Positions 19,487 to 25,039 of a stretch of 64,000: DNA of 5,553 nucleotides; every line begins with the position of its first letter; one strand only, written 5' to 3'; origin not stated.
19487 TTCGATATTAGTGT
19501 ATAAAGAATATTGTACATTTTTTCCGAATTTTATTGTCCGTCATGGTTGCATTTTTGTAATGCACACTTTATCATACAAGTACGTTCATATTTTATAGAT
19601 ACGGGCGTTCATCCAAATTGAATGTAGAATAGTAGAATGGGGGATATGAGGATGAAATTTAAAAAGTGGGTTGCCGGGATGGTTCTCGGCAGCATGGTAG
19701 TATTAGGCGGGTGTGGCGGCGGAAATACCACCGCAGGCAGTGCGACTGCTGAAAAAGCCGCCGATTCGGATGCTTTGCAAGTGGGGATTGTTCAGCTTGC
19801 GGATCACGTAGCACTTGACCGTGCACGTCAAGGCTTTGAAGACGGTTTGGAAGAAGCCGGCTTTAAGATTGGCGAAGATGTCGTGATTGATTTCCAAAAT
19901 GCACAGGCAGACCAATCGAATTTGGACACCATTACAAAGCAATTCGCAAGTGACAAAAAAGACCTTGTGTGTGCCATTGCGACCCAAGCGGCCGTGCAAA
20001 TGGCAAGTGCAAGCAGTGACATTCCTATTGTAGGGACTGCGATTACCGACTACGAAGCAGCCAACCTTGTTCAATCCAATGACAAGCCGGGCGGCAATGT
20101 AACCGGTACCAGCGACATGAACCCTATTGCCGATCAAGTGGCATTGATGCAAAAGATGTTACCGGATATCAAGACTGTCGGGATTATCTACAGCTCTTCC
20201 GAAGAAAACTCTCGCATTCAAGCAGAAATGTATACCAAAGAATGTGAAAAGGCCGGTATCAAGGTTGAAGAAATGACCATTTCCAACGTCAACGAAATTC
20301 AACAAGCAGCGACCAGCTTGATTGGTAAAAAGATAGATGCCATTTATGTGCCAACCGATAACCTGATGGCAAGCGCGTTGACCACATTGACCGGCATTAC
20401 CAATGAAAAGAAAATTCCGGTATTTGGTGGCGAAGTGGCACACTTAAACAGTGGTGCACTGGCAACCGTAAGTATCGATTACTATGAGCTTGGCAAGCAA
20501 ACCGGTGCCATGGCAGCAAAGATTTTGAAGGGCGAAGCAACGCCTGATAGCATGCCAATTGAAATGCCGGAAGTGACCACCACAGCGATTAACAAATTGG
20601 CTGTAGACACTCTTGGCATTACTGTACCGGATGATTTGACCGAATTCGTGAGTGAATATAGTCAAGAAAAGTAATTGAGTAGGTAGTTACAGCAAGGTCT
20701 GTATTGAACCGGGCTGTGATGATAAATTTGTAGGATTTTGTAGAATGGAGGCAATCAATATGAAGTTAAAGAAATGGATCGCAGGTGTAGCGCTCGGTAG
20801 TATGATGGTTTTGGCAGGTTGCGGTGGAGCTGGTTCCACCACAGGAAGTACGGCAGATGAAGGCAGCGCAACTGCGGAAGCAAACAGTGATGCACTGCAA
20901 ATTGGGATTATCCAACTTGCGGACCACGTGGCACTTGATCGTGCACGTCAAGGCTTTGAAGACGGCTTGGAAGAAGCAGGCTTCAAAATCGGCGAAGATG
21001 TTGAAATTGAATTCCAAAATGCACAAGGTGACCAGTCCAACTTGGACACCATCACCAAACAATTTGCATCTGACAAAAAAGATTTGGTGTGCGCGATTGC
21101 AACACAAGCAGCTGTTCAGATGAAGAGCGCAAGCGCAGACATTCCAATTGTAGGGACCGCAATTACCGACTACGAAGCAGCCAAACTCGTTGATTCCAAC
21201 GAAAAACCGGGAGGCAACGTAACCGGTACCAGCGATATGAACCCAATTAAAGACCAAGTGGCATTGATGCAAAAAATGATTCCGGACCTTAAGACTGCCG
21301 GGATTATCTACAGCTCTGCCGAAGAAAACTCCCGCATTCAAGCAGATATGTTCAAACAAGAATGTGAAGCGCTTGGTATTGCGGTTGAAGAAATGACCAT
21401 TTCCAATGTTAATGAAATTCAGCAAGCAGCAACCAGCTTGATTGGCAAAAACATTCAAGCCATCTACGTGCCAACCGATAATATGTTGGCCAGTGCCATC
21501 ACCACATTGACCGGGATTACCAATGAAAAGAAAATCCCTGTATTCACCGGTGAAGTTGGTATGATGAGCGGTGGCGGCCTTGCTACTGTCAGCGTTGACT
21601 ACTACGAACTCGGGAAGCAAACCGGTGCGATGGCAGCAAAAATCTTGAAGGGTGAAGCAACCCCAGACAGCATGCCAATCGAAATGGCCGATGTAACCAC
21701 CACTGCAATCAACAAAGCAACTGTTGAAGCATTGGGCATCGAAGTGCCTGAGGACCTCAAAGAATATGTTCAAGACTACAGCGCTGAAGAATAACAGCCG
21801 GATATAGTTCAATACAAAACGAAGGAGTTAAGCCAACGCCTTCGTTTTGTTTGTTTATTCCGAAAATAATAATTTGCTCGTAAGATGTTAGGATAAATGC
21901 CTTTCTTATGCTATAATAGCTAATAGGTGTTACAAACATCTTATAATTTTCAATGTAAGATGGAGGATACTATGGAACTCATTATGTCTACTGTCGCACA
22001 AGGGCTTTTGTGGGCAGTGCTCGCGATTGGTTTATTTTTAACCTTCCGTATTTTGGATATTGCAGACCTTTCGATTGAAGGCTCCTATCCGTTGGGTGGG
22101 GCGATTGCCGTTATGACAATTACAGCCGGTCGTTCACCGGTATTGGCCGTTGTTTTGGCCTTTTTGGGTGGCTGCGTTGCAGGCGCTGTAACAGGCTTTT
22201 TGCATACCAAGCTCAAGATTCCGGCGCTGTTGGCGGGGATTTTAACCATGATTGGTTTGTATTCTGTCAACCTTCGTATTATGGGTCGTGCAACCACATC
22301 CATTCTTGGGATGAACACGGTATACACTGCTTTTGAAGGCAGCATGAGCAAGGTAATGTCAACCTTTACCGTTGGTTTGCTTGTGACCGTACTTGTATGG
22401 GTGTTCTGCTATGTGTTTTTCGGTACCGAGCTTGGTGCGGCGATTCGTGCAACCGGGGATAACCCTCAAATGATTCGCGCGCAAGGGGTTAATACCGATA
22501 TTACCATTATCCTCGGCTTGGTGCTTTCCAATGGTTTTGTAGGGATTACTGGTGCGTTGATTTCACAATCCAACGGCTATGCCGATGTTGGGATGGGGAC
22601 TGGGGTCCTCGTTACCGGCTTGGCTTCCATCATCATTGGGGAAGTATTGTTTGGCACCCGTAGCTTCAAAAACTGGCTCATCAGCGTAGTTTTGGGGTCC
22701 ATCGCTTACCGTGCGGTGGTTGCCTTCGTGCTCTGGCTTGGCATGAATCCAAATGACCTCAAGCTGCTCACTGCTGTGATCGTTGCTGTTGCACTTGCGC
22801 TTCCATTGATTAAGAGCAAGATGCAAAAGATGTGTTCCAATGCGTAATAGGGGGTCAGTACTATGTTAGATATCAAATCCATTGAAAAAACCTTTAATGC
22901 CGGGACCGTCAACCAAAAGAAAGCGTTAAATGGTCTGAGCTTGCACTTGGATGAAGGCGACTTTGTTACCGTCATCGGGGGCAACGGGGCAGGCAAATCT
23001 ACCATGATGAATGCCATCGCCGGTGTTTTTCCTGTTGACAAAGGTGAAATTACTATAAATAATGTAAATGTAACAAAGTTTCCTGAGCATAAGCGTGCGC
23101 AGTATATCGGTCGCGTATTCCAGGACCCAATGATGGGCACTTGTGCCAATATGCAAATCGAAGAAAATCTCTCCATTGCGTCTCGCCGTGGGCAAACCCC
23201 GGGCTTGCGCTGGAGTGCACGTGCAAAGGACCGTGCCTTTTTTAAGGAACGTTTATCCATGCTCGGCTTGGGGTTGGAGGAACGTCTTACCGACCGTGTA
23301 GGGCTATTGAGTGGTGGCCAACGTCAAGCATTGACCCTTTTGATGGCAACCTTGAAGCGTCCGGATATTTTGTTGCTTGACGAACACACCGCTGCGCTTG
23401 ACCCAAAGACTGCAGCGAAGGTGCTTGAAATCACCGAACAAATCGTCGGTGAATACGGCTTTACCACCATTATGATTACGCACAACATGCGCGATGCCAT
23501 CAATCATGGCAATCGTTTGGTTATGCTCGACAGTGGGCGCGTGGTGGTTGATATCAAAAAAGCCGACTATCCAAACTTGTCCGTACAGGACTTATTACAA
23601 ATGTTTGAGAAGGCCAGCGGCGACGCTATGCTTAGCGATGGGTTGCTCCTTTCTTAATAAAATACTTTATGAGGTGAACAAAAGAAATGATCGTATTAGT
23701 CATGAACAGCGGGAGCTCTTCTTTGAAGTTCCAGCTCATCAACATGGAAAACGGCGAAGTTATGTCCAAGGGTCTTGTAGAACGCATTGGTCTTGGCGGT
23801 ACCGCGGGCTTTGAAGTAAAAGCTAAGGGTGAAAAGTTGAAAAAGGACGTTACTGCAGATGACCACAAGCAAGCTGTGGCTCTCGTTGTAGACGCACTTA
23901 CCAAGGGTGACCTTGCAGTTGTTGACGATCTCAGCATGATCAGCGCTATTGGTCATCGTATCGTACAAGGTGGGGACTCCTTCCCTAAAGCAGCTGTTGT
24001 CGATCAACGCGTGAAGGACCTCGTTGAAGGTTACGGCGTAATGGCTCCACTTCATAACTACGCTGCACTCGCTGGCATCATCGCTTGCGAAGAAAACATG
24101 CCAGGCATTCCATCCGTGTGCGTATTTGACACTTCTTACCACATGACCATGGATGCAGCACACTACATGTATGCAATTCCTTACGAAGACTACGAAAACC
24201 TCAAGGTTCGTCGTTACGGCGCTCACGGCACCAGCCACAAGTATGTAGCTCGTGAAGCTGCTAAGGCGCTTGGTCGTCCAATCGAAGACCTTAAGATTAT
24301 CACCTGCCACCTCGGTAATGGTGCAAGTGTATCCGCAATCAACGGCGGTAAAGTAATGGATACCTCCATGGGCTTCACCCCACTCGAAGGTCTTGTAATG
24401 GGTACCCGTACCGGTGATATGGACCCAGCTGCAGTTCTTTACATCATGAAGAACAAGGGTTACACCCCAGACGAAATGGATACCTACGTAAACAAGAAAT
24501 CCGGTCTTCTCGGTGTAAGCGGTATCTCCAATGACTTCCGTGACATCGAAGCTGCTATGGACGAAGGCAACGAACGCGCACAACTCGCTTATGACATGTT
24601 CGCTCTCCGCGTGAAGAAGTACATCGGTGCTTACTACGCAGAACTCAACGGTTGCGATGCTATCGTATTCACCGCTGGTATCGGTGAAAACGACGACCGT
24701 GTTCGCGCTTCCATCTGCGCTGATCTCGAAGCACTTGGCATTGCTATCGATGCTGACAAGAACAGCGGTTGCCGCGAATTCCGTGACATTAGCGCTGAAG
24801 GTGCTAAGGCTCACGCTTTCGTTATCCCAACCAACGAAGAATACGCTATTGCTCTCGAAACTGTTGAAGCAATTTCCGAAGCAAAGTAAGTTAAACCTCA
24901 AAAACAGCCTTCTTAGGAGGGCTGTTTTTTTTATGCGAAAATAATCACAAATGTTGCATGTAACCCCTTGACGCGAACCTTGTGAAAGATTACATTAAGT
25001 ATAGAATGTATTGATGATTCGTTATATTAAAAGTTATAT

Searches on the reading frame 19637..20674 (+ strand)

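Call 54: search_protein_families(library=pfam, proteins=[window:19637-20674:+], max_evalue=0.001)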
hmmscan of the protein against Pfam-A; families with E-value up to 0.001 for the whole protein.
window:19637-20674:+ (345 aa): 3 families
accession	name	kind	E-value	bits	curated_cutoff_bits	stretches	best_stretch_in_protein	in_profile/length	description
PF04392.18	ABC_sub_bind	-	9.4e-84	281.5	25.9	1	48-335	1-286/293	ABC transporter substrate binding protein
PF13407.12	Peripla_BP_4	-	8e-08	32.6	35.1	1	65-300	14-257/258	Periplasmic binding protein domain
PF13377.12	Peripla_BP_3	-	5.1e-05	23.9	26.5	0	179-313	10-161/167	Periplasmic binding protein-like domain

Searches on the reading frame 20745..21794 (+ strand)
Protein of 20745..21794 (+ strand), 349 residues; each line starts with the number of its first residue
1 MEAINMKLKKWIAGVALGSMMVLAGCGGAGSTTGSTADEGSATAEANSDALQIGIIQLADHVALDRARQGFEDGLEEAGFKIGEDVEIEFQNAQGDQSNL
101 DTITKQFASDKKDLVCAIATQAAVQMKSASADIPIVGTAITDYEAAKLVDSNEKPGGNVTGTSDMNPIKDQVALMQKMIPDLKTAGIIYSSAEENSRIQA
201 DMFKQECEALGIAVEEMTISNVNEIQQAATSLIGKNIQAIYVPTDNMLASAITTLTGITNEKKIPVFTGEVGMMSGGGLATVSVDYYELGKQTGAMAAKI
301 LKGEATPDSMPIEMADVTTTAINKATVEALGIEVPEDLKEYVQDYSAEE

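Call 54: search_protein_families(library=pfam, proteins=[window:20745-21794:+], max_evalue=0.001)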
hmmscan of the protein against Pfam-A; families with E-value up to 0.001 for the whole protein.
window:20745-21794:+ (349 aa): 3 families
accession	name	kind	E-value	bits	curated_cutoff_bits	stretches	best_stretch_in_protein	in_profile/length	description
PF04392.18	ABC_sub_bind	-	1.6e-82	277.5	25.9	1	52-341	1-288/293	ABC transporter substrate binding protein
PF13407.12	Peripla_BP_4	-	1.8e-07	31.4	35.1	1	201-304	18-121/258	Periplasmic binding protein domain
PF13377.12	Peripla_BP_3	-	0.00028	21.5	26.5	0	187-310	14-154/167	Periplasmic binding protein-like domain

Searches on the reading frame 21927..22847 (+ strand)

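Call 54: search_protein_families(library=pfam, proteins=[window:21927-22847:+], max_evalue=0.001)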
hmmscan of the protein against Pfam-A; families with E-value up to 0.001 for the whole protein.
window:21927-22847:+ (306 aa): 1 family
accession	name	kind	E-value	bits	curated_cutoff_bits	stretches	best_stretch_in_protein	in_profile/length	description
PF02653.21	BPD_transp_2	-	1.8e-27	96.6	26.8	1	19-288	2-268/269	Branched-chain amino acid transport system / permease component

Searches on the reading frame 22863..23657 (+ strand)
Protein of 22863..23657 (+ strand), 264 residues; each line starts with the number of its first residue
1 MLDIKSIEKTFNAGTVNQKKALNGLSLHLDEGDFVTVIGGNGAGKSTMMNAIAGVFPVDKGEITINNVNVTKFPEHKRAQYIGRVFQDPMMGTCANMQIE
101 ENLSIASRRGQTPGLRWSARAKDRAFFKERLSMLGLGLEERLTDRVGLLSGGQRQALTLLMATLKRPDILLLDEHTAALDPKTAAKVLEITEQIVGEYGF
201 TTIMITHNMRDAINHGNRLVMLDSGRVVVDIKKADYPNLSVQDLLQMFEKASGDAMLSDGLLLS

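Call 55: search_protein_families(library=pfam, proteins=[window:22863-23657:+], max_evalue=0.001)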
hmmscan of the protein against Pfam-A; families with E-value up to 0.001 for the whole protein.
window:22863-23657:+ (264 aa): 5 families
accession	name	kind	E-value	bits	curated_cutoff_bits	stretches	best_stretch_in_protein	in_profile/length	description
PF00005.33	ABC_tran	-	4.3e-26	92.6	25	1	22-177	1-137/137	ABC transporter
PF02463.25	SMC_N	-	3.6e-09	36.8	40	1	33-215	25-207/220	RecF/RecN/SMC N terminal domain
PF13304.12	AAA_21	-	3e-07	31.3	27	0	135-208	224-299/304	AAA domain, putative AbiEii toxin, Type IV TA system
PF13555.12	AAA_29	-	6.8e-05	23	27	1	24-64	14-53/61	P-loop containing region of AAA domain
PF09818.15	ABC_ATPase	-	0.00059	19.4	23.2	0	16-55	66-103/283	P-loop domain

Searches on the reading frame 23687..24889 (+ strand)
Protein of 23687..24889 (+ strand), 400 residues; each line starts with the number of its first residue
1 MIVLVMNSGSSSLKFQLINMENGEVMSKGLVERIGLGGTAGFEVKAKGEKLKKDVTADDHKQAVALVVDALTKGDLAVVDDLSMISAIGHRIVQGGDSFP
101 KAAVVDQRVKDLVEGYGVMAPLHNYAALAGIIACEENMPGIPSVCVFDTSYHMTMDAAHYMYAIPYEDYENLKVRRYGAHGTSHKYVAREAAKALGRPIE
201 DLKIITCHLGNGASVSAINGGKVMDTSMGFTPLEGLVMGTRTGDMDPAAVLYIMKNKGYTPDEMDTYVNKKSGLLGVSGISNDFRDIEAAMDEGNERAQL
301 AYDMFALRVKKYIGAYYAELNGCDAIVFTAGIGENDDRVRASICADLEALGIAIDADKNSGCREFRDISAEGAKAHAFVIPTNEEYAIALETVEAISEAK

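Call 55: search_protein_families(library=pfam, proteins=[window:23687-24889:+], max_evalue=0.001)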
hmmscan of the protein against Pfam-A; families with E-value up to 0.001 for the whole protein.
window:23687-24889:+ (400 aa): 1 family
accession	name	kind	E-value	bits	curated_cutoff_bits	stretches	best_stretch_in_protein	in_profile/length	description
PF00871.23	Acetate_kinase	-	6.4e-144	479.9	22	1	3-389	2-391/392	Acetokinase family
